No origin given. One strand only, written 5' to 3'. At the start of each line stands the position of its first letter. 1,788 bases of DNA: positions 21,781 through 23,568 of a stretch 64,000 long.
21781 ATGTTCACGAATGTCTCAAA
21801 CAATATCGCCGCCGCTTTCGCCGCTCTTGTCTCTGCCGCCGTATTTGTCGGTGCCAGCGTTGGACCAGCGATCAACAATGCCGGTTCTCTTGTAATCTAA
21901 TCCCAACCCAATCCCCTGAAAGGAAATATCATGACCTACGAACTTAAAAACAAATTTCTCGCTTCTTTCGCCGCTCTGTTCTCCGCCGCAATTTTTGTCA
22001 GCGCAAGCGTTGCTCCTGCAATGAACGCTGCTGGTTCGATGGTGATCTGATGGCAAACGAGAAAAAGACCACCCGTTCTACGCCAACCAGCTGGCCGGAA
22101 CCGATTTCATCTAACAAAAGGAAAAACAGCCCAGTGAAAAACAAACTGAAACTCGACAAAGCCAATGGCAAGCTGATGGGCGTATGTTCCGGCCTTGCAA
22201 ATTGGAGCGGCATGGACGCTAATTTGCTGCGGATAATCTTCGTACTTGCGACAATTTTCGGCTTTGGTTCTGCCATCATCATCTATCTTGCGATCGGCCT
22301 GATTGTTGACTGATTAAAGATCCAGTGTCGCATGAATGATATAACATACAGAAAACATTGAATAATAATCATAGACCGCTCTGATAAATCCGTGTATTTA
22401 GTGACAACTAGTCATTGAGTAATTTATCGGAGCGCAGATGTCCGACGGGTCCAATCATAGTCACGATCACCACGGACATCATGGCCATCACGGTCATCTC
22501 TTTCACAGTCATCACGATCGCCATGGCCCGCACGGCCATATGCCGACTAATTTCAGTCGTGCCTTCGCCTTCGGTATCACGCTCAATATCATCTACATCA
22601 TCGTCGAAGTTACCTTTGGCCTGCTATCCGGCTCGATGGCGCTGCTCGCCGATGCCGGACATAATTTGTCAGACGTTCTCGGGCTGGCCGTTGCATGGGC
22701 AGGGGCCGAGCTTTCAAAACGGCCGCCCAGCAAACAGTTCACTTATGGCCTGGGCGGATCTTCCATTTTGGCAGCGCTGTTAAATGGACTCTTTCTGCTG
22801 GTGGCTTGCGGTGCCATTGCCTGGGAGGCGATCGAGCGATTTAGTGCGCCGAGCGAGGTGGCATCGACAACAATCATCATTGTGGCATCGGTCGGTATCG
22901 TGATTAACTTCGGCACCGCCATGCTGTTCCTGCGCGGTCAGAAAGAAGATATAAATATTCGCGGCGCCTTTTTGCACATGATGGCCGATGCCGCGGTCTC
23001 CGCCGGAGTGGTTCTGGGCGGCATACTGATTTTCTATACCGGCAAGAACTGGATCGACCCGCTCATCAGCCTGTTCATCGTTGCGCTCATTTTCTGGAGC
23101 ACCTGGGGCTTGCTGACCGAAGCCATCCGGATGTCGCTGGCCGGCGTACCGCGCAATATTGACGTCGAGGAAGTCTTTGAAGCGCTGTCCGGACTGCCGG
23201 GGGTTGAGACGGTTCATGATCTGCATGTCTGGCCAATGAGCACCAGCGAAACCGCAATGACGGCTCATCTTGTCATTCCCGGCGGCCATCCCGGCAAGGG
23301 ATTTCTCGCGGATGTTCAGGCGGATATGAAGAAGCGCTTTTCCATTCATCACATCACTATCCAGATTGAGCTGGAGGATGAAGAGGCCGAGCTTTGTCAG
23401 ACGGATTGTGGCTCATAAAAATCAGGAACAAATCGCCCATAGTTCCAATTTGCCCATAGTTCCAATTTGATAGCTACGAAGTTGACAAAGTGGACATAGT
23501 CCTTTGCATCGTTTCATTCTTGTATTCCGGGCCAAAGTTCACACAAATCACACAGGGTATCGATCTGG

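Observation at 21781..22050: Twin 39-aa paralogous hydrophobic microproteins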

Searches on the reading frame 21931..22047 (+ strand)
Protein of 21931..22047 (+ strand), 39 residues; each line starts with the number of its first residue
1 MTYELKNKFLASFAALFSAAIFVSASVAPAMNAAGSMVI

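Call 3: search_protein_families(library=pfam, proteins=[window:21931-22047:+], max_evalue=1)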
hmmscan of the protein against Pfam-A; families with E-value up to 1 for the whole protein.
seq(39 aa): 0 families

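Call 4: search_protein_families(library=ncbifam, proteins=[window:21931-22047:+], max_evalue=1)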
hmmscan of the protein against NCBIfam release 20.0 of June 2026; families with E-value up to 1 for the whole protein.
seq(39 aa): 1 family
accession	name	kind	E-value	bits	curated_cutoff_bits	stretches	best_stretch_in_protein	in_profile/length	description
NF033817.2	Mplas_variab_LP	domain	0.85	9.7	22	1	6-26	2-24/29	variable surface lipoprotein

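Call 12: find_related_loci(query=A2, collection=genome_contigs, flank=4000)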
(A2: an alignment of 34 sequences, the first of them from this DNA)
Query A2 (39 aa) in genome_contigs; peptide patterns used: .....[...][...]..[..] (x = any residue, [..] = any of these).
494 stretches matched a pattern; 18 encode a relative of the query (tblastn E <= 1e-3); 18 distinct loci.
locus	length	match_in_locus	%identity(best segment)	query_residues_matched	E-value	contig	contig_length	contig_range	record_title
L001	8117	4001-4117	87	1-39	5e-18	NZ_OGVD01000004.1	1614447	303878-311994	Sphingorhabdus sp. EL138 isolate Sphingorhabdus sp. EL138, whole genome shotgun sequence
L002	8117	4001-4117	87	1-39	5e-18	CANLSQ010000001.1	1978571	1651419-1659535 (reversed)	uncultured Sphingomonadaceae bacterium isolate 2-322-n2.fasta genome assembly, contig: NODE_1, whole genome shotgun sequ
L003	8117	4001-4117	85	1-39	6e-18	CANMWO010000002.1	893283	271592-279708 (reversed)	uncultured Sphingomonadaceae bacterium isolate YR25-13-3Z.fasta genome assembly, contig: NODE_2, whole genome shotgun se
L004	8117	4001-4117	87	1-39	5e-18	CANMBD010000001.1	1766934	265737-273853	uncultured Sphingomonadaceae bacterium isolate 4-32_2.fasta genome assembly, contig: NODE_1, whole genome shotgun sequen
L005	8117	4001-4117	85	1-39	2e-17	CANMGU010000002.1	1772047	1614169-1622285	uncultured Sphingomonadaceae bacterium isolate 3-285-G.fasta genome assembly, contig: NODE_2, whole genome shotgun seque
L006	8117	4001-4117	85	1-39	3e-17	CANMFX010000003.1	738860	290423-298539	uncultured Sphingomonadaceae bacterium isolate 372.fasta genome assembly, contig: NODE_3, whole genome shotgun sequence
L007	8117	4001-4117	82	1-39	4e-17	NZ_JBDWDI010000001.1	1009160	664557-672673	MAG: Parasphingorhabdus sp. isolate LC.120.F.D4_374_69 LC_120_F_D4_374_69_000000000001, whole genome shotgun sequence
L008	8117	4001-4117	74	1-39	9e-15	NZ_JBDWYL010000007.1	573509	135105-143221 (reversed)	MAG: Parasphingorhabdus sp. isolate CI.26.F.C1_514_50 CI_26_F_C1_514_50_000000000007, whole genome shotgun sequence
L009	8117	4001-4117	90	1-39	2e-10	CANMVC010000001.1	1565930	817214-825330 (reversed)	uncultured Sphingomonadaceae bacterium isolate 245.fasta genome assembly, contig: NODE_1, whole genome shotgun sequence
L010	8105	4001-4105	57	5-39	8e-10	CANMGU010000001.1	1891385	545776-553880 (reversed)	uncultured Sphingomonadaceae bacterium isolate 3-285-G.fasta genome assembly, contig: NODE_1, whole genome shotgun seque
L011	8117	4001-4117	62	1-39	3e-6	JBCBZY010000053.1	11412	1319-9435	MAG: Pseudomonadota bacterium isolate P01_A01_bin.128 k141_1110347_length_11412_cov_8.0000, whole genome shotgun sequenc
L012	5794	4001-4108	36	3-38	8e-6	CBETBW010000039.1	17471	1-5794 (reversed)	MAG TPA_asm: uncultured Parasphingorhabdus sp. isolate SRR7614695_binner12_Refined_104 genome assembly, contig: ERZ25083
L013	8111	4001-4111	46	3-39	1e-5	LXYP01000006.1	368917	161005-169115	Sphingomonadales bacterium EhC05 A9_Contig14, whole genome shotgun sequence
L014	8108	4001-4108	36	3-38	1e-5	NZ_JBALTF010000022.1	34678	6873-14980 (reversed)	MAG: Parasphingorhabdus sp. isolate 1NakV-03 NODE_22_length_34678_cov_11.758562, whole genome shotgun sequence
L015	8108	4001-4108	33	3-38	2e-5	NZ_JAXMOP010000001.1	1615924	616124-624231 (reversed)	MAG: Parasphingorhabdus sp. isolate PB_MBin.30 PBX_4CoAssmbCtg, whole genome shotgun sequence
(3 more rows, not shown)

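Call 34: search_protein_representatives(alignment_id=A2)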
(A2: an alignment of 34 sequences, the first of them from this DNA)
Query: 34 sequences, 39 profile positions. Proteins with E-value up to 0.001 (for the whole library): 31; up to 1e-10: 4; up to 1e-30: 0. The best 31 are listed.
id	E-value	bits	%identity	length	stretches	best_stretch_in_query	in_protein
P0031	5.0e-15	70.9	-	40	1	1-39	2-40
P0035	6.5e-14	67.4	-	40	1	2-39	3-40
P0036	5.2e-13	64.5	-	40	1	3-39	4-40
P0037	2.1e-12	62.5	-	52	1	1-39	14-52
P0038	1.0e-09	53.9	-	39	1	8-39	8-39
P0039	1.6e-09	53.3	-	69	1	1-39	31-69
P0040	3.9e-09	52.1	-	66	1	1-39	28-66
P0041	4.7e-09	51.8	-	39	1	4-35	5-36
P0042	6.9e-08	48.1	-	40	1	2-39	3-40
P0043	2.4e-07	46.4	-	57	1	1-39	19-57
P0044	2.6e-07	46.2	-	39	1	1-39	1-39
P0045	2.7e-07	46.2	-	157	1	1-39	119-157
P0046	3.1e-07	46.0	-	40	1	2-39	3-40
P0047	5.3e-07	45.3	-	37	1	5-39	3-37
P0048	7.2e-07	44.8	-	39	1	1-39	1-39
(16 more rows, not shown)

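Call 75: predict_structure(alignment_id=A2)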
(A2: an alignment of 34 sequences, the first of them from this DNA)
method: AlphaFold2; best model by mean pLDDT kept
length: 39 residues; sequences in the alignment: 34
mean_pLDDT: 75.9   pTM: 0.40
mean pLDDT of the five models: 75.9, 73.9, 73.8, 68.8, 68.6
residues with pLDDT >= 90: 0; 70-90: 26; 50-70: 12; < 50: 1
segments of 3 or more residues with pLDDT < 50: none
pLDDT, mean of each block of 10 residues (from residue 1): 78 88 77 60
secondary structure, 60 per line:
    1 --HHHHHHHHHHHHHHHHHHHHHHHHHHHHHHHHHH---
elements in order: H3-36

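Call 78: search_solved_structures(query=A2, max_evalue=10)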
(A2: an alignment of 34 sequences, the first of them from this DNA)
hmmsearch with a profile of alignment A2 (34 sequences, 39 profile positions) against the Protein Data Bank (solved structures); distinct sequences matched with E-value up to 10: 0.

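Call 79: search_protein_families(library=padloc, proteins=[window:21931-22047:+], max_evalue=1)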
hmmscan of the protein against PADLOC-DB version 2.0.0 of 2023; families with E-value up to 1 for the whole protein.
seq(39 aa): 0 families

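Call 80: search_protein_families(library=phrogs, proteins=[window:21931-22047:+], max_evalue=1)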
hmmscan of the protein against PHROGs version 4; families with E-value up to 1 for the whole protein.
seq(39 aa): 0 families

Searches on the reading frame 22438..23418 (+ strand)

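Call 3: search_protein_families(library=pfam, proteins=[window:22438-23418:+], max_evalue=1)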
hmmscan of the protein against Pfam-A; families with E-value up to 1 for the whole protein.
window:22438-23418:+ (326 aa): 3 families
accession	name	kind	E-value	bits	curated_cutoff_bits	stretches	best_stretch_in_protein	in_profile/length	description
PF01545.26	Cation_efflux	-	1.4e-40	139.6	26.6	1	46-231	4-195/198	Cation efflux family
PF16916.11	ZT_dimer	-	1.2e-15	57.7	26.7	1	238-311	1-76/78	Dimerisation domain of Zinc Transporter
PF22148.1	Fervidolysin_NPro-like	-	0.3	11.9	21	1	230-259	49-78/81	Fervidolysin N-terminal prodomain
